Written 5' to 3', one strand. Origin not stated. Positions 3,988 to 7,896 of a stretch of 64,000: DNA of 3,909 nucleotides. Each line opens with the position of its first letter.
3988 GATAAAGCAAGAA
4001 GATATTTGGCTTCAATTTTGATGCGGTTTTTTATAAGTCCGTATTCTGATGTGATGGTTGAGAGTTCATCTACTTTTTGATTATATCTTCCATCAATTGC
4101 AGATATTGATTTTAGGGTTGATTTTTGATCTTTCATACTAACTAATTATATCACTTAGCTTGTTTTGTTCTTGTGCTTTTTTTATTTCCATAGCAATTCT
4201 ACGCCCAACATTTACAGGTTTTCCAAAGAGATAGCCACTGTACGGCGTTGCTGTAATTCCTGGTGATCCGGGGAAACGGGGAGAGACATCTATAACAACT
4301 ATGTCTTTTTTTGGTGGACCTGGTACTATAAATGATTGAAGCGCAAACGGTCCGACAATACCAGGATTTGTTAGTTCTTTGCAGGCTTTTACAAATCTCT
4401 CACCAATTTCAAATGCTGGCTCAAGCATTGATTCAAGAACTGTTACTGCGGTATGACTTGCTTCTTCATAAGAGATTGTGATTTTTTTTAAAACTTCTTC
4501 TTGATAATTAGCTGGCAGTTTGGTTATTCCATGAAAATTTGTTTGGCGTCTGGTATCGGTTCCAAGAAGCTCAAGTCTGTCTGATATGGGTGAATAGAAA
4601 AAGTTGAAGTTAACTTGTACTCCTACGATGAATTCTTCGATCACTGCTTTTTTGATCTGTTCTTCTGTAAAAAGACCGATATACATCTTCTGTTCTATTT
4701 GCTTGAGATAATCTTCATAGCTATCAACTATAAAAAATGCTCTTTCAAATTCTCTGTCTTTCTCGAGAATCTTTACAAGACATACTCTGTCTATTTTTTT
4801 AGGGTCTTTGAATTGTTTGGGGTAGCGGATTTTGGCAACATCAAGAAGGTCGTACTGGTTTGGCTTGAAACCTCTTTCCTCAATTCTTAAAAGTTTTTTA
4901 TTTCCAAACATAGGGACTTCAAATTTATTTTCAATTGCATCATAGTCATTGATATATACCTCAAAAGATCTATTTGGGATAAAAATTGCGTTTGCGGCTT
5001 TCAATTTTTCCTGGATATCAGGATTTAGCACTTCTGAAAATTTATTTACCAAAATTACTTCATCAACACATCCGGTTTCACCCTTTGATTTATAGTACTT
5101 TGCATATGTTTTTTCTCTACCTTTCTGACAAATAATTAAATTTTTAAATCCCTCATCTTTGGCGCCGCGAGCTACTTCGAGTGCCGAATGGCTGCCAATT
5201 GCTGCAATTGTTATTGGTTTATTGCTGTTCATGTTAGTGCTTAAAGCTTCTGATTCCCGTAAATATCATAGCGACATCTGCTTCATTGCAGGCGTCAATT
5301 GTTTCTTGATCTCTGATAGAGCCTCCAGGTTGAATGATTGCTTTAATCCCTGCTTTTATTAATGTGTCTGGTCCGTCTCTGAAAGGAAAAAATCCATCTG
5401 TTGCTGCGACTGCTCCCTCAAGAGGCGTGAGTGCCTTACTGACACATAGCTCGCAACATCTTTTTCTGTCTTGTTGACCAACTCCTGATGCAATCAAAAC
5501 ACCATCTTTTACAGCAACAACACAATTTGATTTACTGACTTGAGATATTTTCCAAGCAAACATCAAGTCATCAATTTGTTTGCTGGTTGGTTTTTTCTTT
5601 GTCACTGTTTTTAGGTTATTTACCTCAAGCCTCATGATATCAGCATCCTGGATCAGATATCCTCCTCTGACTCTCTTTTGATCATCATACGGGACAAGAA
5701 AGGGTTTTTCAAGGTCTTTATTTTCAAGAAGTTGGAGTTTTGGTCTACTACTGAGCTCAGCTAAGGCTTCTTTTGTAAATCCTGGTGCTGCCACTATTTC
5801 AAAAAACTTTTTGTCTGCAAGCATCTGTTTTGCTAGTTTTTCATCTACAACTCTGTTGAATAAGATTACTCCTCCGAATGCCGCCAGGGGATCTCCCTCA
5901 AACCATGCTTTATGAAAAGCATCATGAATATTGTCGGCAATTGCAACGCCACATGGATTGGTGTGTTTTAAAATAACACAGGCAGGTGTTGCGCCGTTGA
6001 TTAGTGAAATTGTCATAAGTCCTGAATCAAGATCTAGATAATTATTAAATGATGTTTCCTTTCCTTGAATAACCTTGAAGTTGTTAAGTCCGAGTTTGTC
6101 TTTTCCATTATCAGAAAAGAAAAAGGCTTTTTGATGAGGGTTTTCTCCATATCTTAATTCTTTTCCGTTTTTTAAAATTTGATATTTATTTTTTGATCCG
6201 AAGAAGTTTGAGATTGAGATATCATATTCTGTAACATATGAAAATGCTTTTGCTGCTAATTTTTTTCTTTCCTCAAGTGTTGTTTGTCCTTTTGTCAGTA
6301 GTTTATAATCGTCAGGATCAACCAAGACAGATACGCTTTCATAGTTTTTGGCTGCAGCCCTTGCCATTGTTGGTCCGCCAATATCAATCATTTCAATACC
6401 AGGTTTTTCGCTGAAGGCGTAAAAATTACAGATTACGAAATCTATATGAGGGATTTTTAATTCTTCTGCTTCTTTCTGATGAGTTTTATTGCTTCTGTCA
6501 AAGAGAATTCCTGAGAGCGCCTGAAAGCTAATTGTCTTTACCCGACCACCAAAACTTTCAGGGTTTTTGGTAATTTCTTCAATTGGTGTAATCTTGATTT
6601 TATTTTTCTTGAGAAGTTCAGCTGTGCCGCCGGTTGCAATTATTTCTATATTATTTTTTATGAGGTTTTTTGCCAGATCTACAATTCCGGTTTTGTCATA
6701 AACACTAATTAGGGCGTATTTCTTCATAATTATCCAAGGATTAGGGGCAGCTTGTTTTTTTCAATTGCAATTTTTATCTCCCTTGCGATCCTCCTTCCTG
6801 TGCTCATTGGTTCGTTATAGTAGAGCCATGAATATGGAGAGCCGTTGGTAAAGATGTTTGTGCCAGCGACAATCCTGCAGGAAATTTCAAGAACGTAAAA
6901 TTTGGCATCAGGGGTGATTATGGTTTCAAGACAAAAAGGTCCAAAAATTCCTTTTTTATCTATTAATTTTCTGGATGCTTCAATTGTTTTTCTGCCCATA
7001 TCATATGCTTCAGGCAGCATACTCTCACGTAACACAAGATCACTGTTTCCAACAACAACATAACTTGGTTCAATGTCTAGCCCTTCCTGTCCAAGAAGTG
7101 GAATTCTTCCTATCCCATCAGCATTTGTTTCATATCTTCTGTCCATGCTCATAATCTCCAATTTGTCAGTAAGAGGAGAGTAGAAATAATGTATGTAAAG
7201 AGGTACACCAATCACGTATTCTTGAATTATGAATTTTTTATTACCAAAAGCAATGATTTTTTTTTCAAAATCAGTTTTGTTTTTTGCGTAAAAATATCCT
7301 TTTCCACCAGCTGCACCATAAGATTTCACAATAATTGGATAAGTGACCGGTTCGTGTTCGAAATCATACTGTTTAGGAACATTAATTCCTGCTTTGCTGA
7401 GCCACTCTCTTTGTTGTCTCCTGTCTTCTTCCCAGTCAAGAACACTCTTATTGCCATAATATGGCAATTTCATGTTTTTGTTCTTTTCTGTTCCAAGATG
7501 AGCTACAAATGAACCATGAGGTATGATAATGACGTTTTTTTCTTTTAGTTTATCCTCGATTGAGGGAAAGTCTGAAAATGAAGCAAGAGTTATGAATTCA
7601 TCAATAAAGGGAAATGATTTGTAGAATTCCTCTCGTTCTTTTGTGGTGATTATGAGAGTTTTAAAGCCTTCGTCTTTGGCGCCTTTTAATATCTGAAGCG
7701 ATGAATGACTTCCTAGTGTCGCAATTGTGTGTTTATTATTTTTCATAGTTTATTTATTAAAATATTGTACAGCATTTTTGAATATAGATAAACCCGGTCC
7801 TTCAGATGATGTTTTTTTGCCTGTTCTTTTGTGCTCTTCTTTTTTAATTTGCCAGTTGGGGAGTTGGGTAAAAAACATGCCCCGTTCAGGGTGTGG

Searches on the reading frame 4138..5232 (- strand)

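Call 7: search_protein_families(library=pfam, proteins=[window:4138-5232:-])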
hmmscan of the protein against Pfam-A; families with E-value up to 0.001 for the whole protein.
window:4138-5232:- (364 aa): 2 families
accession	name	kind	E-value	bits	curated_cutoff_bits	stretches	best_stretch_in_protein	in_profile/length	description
PF06973.17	DUF1297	-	1.4e-58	198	23.8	1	174-363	1-187/188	Domain of unknown function (DUF1297)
PF06849.18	DUF1246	-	1.7e-42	144.7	25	1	9-141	1-122/122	Protein of unknown function (DUF1246)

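Call 71: search_protein_families(library=ncbifam, proteins=[window:4138-5232:-], max_evalue=0.00001)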
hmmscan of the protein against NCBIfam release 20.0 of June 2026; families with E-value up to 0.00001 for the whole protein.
window:4138-5232:- (364 aa): 6 families
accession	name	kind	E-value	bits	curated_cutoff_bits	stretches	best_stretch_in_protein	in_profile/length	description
NF009780.0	PRK13278.1-5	equivalog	3.9e-85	286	556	1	5-364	17-361/361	formate--phosphoribosylaminoimidazolecarboxamide ligase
NF009783.0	PRK13278.2-4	equivalog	7e-80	268.6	590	1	5-363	15-355/356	formate--phosphoribosylaminoimidazolecarboxamide ligase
NF009778.0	PRK13278.1-1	equivalog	5.7e-56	190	570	1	7-364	20-356/356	formate--phosphoribosylaminoimidazolecarboxamide ligase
NF009779.0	PRK13278.1-3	equivalog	1.6e-51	175.4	580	1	8-363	4-332/333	formate--phosphoribosylaminoimidazolecarboxamide ligase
NF009781.0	PRK13278.1-6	subfamily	2.7e-45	154.8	603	1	6-364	18-356/356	formate--phosphoribosylaminoimidazolecarboxamide ligase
NF009782.0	PRK13278.2-1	equivalog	7.2e-29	101.1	482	1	9-363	3-309/310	formate--phosphoribosylaminoimidazolecarboxamide ligase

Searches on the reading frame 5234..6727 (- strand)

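Call 7: search_protein_families(library=pfam, proteins=[window:5234-6727:-])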
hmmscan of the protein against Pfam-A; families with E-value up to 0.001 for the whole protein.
window:5234-6727:- (497 aa): 2 families
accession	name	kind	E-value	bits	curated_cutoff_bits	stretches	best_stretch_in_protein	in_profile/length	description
PF01808.24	AICARFT_IMPCHas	-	5.8e-92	308.9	25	1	125-431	1-311/311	AICARFT/IMPCHase bienzyme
PF02142.27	MGS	-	2.4e-16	60.1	24.1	1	14-113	1-87/94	MGS-like domain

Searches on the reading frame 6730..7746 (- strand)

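Call 7: search_protein_families(library=pfam, proteins=[window:6730-7746:-])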
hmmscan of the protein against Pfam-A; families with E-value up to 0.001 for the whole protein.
window:6730-7746:- (338 aa): 4 families
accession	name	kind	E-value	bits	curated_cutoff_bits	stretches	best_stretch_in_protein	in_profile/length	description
PF06973.17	DUF1297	-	5.7e-69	231.9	23.8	1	152-336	2-186/188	Domain of unknown function (DUF1297)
PF06849.18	DUF1246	-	2e-45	154.2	25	1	8-127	1-122/122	Protein of unknown function (DUF1246)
PF02655.19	ATP-grasp_3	-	7.8e-08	33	23.2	1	108-294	3-159/160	ATP-grasp domain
PF02786.22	CPSase_L_D2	-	0.00065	19.7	19.8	0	132-164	35-67/211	Carbamoyl-phosphate synthase L chain, ATP binding domain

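Call 71: search_protein_families(library=ncbifam, proteins=[window:6730-7746:-], max_evalue=0.00001)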
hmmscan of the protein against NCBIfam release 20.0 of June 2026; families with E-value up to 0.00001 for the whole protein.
window:6730-7746:- (338 aa): 8 families
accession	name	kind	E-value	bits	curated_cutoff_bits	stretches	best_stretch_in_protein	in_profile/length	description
NF009779.0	PRK13278.1-3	equivalog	2.9e-117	391.5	580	1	7-336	4-331/333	formate--phosphoribosylaminoimidazolecarboxamide ligase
NF009783.0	PRK13278.2-4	equivalog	5.1e-109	364.4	590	1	5-335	16-353/356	formate--phosphoribosylaminoimidazolecarboxamide ligase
NF009778.0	PRK13278.1-1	equivalog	1.7e-108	362.8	570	1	6-337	20-355/356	formate--phosphoribosylaminoimidazolecarboxamide ligase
NF009780.0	PRK13278.1-5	equivalog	1.8e-107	359.4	556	1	3-337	16-360/361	formate--phosphoribosylaminoimidazolecarboxamide ligase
NF009781.0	PRK13278.1-6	subfamily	2.3e-105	352.4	603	1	5-337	18-355/356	formate--phosphoribosylaminoimidazolecarboxamide ligase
NF009782.0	PRK13278.2-1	equivalog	1.4e-57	195.3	482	1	8-333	3-305/310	formate--phosphoribosylaminoimidazolecarboxamide ligase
TIGR01161.1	purK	equivalog_domain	4.8e-07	29.4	318.4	0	54-178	45-178/362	5-(carboxyamino)imidazole ribonucleotide synthase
NF009402.0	PRK12767.1-1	equivalog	1.4e-06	27.3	218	1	13-178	13-193/329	carbamoyl phosphate synthase-like protein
